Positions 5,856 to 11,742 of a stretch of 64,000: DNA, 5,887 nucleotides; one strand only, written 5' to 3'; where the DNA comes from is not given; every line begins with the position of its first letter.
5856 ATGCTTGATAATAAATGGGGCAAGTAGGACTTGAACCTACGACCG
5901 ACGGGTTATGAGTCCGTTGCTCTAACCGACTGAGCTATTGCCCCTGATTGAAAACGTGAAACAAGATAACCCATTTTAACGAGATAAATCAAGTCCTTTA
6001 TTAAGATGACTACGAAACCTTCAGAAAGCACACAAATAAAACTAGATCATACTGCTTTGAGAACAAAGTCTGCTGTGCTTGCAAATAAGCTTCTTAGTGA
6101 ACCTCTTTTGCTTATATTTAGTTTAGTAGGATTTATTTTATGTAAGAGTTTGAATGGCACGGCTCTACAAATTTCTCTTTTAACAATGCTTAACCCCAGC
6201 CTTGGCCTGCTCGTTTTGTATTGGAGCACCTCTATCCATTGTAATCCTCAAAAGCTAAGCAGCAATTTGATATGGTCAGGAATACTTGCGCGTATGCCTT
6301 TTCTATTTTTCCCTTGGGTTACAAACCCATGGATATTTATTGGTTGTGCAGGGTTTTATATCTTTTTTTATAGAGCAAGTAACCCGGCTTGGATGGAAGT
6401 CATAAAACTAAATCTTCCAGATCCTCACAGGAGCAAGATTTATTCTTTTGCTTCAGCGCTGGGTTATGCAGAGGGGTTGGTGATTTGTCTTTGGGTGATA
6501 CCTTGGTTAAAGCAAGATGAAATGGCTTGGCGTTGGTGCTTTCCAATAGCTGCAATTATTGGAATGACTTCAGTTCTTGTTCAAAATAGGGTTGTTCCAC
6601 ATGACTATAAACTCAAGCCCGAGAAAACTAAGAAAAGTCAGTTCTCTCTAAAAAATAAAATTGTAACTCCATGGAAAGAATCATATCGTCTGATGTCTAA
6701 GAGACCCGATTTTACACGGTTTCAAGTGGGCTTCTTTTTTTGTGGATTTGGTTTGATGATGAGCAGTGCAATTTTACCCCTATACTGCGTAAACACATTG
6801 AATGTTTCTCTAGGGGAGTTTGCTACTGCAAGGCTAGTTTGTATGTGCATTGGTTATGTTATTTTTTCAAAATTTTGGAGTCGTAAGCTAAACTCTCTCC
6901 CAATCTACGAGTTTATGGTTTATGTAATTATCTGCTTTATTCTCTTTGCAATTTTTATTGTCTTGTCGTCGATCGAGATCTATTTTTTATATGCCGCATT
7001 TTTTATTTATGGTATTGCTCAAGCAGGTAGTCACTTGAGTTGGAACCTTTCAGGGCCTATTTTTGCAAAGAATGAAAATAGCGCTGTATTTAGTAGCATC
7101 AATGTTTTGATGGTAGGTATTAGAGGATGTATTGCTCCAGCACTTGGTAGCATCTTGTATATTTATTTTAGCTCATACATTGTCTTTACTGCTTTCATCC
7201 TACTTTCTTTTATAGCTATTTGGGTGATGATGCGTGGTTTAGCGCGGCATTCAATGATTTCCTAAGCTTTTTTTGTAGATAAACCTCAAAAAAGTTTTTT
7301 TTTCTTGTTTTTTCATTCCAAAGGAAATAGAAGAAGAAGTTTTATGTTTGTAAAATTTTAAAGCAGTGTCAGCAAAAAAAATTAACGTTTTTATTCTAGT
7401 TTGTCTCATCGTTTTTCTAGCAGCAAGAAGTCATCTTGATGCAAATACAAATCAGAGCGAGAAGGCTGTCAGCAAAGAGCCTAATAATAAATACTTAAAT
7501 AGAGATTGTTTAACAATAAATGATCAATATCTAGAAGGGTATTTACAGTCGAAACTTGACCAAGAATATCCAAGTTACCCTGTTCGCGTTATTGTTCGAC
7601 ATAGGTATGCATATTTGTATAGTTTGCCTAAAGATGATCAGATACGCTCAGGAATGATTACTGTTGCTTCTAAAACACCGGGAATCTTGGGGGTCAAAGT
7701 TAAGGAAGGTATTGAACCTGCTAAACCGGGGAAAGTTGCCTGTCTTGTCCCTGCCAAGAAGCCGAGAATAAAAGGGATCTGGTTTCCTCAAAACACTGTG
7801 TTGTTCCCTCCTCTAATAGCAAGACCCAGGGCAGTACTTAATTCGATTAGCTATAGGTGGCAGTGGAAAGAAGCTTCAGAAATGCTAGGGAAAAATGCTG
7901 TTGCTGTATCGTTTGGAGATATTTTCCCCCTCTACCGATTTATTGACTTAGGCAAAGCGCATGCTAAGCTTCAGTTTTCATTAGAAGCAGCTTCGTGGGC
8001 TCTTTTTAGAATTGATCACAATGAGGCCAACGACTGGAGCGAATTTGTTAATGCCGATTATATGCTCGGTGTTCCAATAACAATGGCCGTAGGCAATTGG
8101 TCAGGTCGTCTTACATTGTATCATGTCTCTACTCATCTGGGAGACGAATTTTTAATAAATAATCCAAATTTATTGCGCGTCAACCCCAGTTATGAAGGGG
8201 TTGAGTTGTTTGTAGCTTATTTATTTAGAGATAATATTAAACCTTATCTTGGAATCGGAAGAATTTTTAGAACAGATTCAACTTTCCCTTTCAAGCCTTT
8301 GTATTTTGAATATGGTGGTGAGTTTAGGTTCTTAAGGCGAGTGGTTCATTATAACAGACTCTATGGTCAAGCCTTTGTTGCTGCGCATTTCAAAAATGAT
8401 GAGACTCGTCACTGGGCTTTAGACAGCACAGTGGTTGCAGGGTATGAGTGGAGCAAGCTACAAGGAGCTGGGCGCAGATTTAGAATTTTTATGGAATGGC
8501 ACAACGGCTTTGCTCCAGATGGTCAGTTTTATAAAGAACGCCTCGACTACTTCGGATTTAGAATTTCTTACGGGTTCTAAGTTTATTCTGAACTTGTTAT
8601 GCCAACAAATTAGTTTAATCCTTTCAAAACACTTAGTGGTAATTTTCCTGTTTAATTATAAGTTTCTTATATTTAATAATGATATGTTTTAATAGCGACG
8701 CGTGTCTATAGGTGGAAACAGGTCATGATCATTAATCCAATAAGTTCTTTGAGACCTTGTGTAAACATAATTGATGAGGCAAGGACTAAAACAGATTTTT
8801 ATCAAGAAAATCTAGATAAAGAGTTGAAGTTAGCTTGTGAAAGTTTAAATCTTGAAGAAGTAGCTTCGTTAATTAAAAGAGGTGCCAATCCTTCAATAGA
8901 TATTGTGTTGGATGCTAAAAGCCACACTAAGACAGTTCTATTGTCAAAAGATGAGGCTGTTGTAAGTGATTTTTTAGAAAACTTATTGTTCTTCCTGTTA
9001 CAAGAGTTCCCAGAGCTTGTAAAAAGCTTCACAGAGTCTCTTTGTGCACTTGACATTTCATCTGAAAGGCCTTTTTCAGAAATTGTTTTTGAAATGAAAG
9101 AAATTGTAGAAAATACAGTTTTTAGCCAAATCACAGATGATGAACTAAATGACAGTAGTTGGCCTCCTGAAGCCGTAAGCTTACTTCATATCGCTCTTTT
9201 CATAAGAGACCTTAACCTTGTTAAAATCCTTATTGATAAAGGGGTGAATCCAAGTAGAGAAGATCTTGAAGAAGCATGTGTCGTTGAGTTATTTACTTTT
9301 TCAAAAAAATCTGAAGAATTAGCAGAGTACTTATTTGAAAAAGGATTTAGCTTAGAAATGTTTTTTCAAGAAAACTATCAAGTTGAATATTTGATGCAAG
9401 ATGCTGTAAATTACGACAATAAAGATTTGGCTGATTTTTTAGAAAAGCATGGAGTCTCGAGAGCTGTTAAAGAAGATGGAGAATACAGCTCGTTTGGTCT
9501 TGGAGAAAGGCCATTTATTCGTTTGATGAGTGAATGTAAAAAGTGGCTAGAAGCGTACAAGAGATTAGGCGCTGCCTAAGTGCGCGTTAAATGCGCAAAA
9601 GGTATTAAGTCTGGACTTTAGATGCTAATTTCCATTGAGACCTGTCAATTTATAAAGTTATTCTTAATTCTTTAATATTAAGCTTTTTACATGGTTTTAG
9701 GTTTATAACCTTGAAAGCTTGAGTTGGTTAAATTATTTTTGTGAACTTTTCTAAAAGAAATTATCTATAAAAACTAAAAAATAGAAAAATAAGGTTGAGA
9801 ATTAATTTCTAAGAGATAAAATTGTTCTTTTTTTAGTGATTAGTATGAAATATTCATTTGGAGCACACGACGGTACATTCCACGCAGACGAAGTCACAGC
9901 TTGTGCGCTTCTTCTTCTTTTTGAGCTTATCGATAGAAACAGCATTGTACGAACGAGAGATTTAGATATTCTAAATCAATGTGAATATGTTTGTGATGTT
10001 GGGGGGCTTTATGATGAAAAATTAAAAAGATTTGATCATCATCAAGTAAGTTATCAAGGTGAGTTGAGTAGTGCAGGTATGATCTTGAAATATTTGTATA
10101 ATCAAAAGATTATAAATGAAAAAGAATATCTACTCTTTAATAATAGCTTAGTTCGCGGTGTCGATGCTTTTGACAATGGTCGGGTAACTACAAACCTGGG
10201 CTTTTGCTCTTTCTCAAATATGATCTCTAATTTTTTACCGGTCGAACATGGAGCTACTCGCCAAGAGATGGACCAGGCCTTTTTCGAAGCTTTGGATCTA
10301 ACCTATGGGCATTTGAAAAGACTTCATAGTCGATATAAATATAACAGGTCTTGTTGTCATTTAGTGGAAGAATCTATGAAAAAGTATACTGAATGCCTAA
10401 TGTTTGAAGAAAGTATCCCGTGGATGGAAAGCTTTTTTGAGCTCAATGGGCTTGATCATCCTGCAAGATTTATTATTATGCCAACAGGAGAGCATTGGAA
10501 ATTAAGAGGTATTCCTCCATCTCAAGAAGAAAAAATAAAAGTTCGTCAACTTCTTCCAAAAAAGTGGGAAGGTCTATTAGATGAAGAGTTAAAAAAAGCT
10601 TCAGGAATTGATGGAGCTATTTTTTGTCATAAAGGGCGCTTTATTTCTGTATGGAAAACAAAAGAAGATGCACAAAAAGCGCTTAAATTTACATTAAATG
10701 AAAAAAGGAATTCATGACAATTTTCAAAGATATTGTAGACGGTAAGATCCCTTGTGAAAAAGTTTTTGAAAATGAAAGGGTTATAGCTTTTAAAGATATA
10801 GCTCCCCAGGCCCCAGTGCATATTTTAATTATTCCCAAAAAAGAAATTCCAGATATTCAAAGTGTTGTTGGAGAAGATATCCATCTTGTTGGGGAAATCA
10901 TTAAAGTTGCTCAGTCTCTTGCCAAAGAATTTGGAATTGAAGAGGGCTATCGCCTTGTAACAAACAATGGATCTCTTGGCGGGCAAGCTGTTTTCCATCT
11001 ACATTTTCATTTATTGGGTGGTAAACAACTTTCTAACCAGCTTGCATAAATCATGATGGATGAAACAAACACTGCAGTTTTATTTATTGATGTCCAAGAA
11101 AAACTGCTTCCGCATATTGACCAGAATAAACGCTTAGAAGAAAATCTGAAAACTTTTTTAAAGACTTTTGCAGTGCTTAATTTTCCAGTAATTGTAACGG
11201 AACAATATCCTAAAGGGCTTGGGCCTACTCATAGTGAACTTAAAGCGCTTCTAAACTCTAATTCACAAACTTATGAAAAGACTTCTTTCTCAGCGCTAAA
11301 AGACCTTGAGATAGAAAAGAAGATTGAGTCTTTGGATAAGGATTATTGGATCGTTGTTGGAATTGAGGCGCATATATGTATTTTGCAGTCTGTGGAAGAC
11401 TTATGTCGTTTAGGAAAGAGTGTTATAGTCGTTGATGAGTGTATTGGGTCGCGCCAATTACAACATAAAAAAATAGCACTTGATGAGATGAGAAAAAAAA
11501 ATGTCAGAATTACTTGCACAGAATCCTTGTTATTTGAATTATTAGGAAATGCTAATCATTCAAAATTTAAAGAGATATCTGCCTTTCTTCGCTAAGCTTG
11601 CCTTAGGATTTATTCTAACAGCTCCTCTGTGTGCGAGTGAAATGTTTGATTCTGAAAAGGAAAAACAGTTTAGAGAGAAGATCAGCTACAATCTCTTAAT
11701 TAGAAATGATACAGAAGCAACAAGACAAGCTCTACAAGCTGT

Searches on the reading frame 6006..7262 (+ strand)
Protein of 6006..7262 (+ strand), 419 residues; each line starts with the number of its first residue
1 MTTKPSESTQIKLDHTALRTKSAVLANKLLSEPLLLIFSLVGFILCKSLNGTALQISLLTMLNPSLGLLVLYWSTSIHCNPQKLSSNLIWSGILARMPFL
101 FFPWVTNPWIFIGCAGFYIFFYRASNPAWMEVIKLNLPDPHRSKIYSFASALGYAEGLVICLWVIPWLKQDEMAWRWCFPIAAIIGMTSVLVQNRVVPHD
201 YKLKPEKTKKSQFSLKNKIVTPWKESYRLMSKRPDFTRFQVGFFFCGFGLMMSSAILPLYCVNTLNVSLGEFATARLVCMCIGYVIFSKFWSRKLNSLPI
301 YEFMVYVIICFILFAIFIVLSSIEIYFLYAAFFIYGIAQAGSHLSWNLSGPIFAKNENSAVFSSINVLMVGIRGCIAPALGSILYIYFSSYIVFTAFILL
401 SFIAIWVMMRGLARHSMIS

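Call 32: search_protein_families(library=pfam, proteins=[window:6006-7262:+], max_evalue=0.001)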
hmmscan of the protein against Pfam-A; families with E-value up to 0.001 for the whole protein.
window:6006-7262:+ (419 aa): 1 family
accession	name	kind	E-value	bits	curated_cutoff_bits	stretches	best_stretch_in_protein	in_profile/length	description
PF07690.21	MFS_1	-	4.7e-18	65.7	33.4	1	89-378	66-347/347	Major Facilitator Superfamily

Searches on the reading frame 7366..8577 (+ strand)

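Call 32: search_protein_families(library=pfam, proteins=[window:7366-8577:+], max_evalue=0.001)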
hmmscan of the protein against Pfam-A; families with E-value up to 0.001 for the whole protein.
window:7366-8577:+ (404 aa): 1 family
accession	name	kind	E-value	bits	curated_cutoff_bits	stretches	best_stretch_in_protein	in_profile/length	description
PF06727.17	DUF1207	-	1.9e-66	224.9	22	1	75-404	9-342/342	Protein of unknown function (DUF1207)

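Call 97: search_protein_families(library=ncbifam, proteins=[window:7366-8577:+], max_evalue=0.001)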
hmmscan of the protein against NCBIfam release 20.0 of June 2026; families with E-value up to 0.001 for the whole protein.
window:7366-8577:+ (404 aa): 0 families

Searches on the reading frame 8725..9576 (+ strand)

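Call 34: search_protein_families(library=pfam, proteins=[window:8725-9576:+], max_evalue=0.001)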
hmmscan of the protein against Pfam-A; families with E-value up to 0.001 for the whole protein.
window:8725-9576:+ (284 aa): 1 family
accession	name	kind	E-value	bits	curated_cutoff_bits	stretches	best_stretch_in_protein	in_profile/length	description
PF00023.36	Ank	-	0.00085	20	21.1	0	153-180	5-32/33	Ankyrin repeat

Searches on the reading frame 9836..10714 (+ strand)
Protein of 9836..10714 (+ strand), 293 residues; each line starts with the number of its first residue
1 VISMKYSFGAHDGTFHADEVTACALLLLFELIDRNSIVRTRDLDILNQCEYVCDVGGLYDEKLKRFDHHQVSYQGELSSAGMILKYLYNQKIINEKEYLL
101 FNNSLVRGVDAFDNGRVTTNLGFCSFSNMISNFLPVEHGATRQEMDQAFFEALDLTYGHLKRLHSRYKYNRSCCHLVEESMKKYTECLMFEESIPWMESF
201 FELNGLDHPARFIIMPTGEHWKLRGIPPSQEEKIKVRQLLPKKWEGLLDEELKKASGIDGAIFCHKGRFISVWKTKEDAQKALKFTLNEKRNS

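Call 34: search_protein_families(library=pfam, proteins=[window:9836-10714:+], max_evalue=0.001)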
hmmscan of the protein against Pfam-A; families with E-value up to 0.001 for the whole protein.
window:9836-10714:+ (293 aa): 1 family
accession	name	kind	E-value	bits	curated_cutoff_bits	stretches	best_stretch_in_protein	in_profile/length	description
PF03690.18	MYG1_exonuc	-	1.8e-53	182.6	22.1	1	9-281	3-312/318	Uncharacterised protein family (UPF0160)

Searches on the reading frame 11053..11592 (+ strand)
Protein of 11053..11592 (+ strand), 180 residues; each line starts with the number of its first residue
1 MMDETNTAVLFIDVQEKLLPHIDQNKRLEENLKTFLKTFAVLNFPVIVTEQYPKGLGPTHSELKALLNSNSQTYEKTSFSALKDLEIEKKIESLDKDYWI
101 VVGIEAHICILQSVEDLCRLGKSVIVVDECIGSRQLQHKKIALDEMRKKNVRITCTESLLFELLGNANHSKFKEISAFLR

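Call 34: search_protein_families(library=pfam, proteins=[window:11053-11592:+], max_evalue=0.001)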
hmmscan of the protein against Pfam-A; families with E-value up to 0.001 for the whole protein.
window:11053-11592:+ (180 aa): 1 family
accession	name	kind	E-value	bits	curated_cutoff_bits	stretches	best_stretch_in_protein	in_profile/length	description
PF00857.26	Isochorismatase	-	1.1e-24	87.9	27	1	7-157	1-174/175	Isochorismatase domain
